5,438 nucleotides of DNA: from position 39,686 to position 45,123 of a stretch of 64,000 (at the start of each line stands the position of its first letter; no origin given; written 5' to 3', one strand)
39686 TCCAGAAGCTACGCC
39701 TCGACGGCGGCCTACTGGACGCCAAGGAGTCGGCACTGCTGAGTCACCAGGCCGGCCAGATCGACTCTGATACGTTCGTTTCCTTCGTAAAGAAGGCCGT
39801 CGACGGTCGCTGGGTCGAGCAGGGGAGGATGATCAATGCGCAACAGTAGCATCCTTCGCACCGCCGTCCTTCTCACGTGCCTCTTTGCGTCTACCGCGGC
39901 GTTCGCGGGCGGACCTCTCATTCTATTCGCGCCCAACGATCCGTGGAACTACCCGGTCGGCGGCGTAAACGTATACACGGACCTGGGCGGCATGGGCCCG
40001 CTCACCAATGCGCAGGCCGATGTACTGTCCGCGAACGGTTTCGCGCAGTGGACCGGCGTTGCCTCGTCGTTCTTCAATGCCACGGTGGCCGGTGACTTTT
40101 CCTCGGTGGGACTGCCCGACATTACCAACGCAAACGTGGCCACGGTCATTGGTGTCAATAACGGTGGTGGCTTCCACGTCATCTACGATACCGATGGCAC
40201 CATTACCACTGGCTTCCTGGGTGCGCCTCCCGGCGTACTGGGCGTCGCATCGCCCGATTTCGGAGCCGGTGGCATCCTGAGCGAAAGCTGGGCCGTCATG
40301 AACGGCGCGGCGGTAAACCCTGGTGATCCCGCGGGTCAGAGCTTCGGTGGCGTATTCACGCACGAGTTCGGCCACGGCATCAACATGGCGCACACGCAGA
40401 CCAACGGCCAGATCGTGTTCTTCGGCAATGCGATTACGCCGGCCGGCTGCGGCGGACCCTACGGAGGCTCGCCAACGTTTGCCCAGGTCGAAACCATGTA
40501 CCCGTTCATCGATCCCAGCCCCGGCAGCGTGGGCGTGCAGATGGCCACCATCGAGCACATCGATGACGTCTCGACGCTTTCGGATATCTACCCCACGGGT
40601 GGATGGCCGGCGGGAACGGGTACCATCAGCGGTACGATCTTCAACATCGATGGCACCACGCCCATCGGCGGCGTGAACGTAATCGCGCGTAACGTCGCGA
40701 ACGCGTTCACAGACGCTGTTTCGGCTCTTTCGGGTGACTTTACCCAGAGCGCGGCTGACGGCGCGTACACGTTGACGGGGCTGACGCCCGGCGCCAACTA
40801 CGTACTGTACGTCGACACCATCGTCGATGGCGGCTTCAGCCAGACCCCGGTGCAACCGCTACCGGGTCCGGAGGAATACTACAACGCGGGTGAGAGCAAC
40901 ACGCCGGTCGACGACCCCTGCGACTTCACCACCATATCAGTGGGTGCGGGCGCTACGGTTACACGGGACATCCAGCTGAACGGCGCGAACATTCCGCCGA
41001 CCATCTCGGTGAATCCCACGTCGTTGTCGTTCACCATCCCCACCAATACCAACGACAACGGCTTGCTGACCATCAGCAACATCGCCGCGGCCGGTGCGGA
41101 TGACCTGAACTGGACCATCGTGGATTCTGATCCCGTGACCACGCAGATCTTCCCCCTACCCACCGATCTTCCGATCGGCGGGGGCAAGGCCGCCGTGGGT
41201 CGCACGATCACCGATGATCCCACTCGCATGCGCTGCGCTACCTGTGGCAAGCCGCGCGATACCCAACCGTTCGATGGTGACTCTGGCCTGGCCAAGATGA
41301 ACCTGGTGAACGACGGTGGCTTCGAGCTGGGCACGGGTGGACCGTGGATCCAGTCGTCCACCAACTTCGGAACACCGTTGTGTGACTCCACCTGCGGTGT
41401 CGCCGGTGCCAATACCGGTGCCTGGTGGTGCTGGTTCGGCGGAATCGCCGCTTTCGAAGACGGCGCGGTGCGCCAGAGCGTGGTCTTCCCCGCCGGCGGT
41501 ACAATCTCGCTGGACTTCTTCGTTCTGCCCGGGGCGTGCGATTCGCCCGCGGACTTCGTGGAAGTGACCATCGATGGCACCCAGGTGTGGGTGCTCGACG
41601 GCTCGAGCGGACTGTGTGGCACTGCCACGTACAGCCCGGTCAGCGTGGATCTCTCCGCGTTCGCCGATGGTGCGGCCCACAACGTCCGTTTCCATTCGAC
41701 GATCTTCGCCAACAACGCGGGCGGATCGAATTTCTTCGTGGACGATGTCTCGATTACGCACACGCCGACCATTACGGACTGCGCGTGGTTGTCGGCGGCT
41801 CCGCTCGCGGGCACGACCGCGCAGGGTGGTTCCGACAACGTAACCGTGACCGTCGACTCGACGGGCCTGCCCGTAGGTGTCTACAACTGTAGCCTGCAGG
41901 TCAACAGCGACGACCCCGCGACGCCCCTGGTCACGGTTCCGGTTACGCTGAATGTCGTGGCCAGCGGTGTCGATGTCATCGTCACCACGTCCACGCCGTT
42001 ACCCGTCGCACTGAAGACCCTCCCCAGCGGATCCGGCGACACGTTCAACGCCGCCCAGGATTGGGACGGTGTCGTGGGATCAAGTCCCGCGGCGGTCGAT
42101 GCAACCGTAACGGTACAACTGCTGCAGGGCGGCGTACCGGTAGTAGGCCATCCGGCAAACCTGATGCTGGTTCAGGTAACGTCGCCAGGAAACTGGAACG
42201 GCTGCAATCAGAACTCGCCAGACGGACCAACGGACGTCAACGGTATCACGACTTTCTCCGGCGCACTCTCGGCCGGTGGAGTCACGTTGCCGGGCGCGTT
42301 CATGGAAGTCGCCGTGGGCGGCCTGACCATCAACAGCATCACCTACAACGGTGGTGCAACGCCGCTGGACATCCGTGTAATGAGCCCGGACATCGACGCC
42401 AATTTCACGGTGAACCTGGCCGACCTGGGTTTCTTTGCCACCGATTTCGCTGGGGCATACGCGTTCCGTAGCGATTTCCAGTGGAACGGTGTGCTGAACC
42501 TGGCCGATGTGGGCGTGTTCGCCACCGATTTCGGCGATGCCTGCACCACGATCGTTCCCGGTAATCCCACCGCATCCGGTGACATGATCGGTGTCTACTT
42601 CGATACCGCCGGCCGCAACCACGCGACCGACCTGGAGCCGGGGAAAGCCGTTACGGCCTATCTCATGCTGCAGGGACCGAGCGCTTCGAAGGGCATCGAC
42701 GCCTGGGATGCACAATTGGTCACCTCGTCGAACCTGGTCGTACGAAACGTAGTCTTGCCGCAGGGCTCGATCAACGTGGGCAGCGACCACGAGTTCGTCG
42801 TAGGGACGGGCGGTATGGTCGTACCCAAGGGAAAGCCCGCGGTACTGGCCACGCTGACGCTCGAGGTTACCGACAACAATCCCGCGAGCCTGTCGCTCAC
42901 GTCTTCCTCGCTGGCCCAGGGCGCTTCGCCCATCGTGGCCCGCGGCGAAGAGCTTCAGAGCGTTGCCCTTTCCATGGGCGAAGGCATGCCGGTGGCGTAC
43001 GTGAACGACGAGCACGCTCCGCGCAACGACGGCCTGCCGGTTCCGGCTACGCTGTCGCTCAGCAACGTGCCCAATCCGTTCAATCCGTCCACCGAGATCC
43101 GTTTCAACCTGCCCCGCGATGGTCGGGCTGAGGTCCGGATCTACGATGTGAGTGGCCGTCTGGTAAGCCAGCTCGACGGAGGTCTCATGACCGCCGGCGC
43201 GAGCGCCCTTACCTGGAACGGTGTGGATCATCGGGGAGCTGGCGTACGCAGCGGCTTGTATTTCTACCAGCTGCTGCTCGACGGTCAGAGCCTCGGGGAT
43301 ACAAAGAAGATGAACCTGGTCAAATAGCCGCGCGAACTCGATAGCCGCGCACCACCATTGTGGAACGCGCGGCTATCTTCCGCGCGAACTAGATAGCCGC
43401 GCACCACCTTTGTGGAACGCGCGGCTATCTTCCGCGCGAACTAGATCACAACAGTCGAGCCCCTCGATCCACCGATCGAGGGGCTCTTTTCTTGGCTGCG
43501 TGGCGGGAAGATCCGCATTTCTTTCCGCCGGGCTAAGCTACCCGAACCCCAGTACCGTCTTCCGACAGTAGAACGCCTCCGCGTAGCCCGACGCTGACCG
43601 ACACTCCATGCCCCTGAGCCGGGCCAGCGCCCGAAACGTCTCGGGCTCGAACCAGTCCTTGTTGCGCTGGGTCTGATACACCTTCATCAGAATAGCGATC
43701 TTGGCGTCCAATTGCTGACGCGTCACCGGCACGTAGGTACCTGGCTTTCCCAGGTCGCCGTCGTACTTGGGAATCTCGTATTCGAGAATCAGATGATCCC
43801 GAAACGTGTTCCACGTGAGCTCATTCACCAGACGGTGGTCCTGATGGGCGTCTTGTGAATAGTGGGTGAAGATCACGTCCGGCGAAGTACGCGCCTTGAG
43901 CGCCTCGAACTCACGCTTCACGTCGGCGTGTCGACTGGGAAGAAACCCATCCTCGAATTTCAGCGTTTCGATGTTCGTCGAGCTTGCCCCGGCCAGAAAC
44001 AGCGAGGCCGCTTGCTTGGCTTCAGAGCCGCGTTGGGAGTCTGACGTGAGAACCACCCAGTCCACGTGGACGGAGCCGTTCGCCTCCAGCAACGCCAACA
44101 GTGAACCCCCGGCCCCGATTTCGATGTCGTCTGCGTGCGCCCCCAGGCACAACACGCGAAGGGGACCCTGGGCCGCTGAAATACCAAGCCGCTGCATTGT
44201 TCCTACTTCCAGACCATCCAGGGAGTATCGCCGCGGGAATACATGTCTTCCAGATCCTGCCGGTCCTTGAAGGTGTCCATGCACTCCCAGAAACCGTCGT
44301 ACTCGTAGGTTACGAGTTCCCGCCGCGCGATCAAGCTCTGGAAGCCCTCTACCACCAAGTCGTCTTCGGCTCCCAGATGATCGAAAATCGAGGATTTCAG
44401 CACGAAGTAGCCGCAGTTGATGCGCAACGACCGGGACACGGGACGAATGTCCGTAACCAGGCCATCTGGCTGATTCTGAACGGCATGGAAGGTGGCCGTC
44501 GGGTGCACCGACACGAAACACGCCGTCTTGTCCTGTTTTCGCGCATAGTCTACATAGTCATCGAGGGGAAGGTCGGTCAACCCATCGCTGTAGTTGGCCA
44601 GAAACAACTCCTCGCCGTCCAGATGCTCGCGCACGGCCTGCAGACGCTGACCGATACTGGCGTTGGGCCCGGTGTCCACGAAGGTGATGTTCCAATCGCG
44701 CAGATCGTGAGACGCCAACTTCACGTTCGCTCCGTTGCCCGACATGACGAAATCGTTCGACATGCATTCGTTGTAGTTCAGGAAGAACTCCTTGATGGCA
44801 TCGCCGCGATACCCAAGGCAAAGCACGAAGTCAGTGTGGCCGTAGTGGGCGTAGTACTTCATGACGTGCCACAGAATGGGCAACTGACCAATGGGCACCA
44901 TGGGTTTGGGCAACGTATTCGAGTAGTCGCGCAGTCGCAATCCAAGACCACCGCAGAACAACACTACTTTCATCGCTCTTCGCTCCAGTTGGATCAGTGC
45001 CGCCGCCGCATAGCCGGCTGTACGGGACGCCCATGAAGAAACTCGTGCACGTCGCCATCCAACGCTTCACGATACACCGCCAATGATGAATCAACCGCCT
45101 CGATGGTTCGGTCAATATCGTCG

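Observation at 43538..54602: ABC-transporter-dependent polysaccharide locus predicted to build a C-methyl-branched, amino-modified CDP-sugar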

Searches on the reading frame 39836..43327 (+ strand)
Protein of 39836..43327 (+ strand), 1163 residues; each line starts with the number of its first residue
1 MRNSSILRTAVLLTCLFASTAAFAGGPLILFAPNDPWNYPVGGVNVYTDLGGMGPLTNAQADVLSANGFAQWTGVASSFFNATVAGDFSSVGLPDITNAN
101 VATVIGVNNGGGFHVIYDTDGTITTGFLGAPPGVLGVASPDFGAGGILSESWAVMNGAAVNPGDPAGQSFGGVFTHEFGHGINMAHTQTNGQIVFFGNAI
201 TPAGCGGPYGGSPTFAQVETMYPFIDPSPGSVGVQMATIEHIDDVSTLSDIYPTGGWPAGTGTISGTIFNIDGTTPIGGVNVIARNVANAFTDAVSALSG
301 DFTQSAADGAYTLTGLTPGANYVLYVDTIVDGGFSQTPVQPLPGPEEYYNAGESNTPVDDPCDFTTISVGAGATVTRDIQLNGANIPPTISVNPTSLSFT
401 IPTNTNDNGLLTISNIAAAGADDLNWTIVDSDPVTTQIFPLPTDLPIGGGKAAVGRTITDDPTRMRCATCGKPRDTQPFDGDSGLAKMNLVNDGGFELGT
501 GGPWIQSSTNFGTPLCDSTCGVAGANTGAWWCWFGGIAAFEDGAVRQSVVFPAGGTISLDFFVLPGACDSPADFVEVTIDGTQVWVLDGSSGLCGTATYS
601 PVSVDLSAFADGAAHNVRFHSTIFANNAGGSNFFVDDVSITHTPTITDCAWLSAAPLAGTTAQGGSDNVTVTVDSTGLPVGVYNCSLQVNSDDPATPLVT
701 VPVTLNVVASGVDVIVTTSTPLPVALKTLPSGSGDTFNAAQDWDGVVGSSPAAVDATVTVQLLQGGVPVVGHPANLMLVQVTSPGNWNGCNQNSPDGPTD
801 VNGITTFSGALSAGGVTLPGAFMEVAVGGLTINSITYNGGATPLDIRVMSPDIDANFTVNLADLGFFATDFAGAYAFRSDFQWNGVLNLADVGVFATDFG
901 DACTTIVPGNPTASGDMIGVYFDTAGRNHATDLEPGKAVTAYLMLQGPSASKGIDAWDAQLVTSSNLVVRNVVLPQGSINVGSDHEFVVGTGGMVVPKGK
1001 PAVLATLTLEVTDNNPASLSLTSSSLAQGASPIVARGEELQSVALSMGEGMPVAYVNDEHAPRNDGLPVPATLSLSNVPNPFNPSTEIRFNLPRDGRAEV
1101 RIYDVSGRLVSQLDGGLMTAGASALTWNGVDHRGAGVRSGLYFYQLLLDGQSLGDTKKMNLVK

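Call 6: search_protein_families(library=pfam, proteins=[window:39836-43327:+], max_evalue=0.01)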
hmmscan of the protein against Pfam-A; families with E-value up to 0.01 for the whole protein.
window:39836-43327:+ (1163 aa): 4 families
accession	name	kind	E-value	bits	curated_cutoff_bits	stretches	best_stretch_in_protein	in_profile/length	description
PF13860.13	FlgD_ig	-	2.5e-08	34.2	27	1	1087-1142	13-69/79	FlgD Ig-like domain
PF13620.12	CarboxypepD_reg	-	0.0013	19.5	32.3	1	263-327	1-55/82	Carboxypeptidase regulatory-like domain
PF18962.6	Por_Secre_tail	-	0.0017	19.1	27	0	1079-1117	3-35/75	Secretion system C-terminal sorting domain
PF19190.6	BACON_2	-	0.0029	17.9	25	1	648-694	40-86/94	Viral BACON domain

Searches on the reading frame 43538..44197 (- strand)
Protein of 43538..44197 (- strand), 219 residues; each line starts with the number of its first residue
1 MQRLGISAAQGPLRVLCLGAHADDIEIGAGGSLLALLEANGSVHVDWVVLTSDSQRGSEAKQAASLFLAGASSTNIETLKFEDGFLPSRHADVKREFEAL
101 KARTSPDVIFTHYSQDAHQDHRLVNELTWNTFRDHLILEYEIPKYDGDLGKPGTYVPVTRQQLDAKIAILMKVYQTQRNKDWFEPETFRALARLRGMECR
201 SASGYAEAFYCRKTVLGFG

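Call 6: search_protein_families(library=pfam, proteins=[window:43538-44197:-], max_evalue=0.01)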
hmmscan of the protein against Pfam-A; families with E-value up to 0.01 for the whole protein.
window:43538-44197:- (219 aa): 1 family
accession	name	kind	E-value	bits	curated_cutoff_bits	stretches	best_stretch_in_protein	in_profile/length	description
PF02585.22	PIG-L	-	1.5e-16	61.5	28.2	1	16-130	1-127/129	GlcNAc-PI de-N-acetylase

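Call 43: search_protein_families(library=ncbifam, proteins=[window:43538-44197:-], max_evalue=1e-8)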
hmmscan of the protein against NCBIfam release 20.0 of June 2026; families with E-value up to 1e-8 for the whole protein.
window:43538-44197:- (219 aa): 1 family
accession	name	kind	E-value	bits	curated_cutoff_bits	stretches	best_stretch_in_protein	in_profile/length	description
TIGR04001.1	thiol_BshB1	equivalog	3.9e-12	46.4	182.5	1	13-129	2-119/226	bacillithiol biosynthesis deacetylase BshB1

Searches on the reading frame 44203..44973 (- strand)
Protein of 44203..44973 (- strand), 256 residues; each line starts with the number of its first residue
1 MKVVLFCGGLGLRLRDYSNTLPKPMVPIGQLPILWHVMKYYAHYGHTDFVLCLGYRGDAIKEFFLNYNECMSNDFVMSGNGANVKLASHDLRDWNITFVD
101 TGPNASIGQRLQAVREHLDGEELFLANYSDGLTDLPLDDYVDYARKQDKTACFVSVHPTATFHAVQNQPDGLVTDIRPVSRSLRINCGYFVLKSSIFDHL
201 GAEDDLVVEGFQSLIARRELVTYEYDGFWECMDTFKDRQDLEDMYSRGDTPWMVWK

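Call 4: search_protein_families(library=pfam, proteins=[window:44203-44973:-], max_evalue=0.01)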
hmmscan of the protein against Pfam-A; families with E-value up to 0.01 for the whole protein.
window:44203-44973:- (256 aa): 1 family
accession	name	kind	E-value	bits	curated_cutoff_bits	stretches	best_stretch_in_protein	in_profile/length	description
PF00483.29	NTP_transferase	-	1.1e-06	28.8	21.2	1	3-200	2-188/245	Nucleotidyl transferase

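Call 5: search_protein_families(library=ncbifam, proteins=[window:44203-44973:-], max_evalue=0.001)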
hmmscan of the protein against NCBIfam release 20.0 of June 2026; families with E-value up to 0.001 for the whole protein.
window:44203-44973:- (256 aa): 11 families
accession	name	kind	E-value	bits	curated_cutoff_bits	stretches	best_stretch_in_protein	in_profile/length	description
TIGR02623.1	G1P_cyt_trans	equivalog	2.7e-66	223.6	300.25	1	1-255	1-255/255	glucose-1-phosphate cytidylyltransferase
TIGR03992.1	Arch_glmU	subfamily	4.9e-14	52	292.1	1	1-69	1-69/393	bifunctional sugar-1-phosphate nucleotidylyltransferase/acetyltransferase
NF049965.1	GlMnHpPGnyltfHddC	equivalog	4.9e-13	49.2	300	1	1-67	1-67/221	D-glycero-D-manno-heptose 1-phosphate guanosyltransferase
NF052502.1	man1P_GTase_Rv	exception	3e-12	46.1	440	1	3-236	3-221/352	mannose-1-phosphate guanylyltransferase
NF041313.1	UDPGP_AglF_Halo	equivalog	3.8e-11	42.9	400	1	1-64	1-64/234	UTP--glucose-1-phosphate uridylyltransferase AglF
NF045761.1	NAMPUrTaseMurU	equivalog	1.9e-07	31.2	250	1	1-62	1-62/226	N-acetylmuramate alpha-1-phosphate uridylyltransferase MurU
NF041135.1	IPPtranDIPPsyn_Thcocales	equivalog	2.9e-06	26.6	580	1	1-91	1-91/419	bifunctional L-myo-inositol-1-phosphate cytidylyltransferase/CDP-L-myo-inositol myo-inositolphosphotransferase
TIGR01099.1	galU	equivalog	4e-06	26.6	326.8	1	1-133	2-132/261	UTP--glucose-1-phosphate uridylyltransferase GalU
TIGR01208.1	rmlA_long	equivalog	5.1e-06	25.6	320.25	1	2-65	1-65/353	glucose-1-phosphate thymidylyltransferase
NF041173.1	Sug_nt_acttase_Thmprot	equivalog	6e-05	22.2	600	0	1-67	1-69/405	bifunctional sugar-1-phosphate nucleotidylyltransferase/acetyltransferase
TIGR01173.1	glmU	equivalog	0.00054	18.9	366.85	1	1-91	1-88/452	bifunctional UDP-N-acetylglucosamine diphosphorylase/glucosamine-1-phosphate N-acetyltransferase GlmU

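Call 21: search_solved_structures(query=window:44203-44973:-, max_evalue=0.00001, show_alignments=1)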
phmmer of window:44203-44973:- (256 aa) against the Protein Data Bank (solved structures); distinct sequences matched with E-value up to 0.00001: 9.
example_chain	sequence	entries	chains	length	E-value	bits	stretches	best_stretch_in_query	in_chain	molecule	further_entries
1tzf_A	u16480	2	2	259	6.8e-53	182.9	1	2-256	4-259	Glucose-1-phosphate cytidylyltransferase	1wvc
7whr_B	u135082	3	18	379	1.5e-12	50.7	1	1-78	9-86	Nucleotidyl transferase family protein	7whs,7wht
5xhw_A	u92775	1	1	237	1.4e-09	40.9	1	3-78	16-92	Putative 6-deoxy-D-mannoheptose pathway protein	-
6jq8_A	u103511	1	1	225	1.6e-09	40.7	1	3-78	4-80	Putative 6-deoxy-D-mannoheptose pathway protein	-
8yre_D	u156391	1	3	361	9.4e-09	38.2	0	1-67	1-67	Mannose-1-phosphate guanylyltransferase 1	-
7x8j_A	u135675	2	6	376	1.1e-08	38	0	1-67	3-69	Mannose-1-phosphate guanylyltransferase 1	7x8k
7d72_K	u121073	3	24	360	9e-07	31.7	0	1-230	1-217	Mannose-1-phosphate guanyltransferase beta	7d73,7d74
9o90_A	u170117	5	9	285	3.5e-06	29.7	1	2-228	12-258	UTP--glucose-1-phosphate uridylyltransferase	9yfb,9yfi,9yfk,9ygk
2xme_A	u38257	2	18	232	3.7e-06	29.7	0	1-95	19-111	CTP-INOSITOL-1-PHOSPHATE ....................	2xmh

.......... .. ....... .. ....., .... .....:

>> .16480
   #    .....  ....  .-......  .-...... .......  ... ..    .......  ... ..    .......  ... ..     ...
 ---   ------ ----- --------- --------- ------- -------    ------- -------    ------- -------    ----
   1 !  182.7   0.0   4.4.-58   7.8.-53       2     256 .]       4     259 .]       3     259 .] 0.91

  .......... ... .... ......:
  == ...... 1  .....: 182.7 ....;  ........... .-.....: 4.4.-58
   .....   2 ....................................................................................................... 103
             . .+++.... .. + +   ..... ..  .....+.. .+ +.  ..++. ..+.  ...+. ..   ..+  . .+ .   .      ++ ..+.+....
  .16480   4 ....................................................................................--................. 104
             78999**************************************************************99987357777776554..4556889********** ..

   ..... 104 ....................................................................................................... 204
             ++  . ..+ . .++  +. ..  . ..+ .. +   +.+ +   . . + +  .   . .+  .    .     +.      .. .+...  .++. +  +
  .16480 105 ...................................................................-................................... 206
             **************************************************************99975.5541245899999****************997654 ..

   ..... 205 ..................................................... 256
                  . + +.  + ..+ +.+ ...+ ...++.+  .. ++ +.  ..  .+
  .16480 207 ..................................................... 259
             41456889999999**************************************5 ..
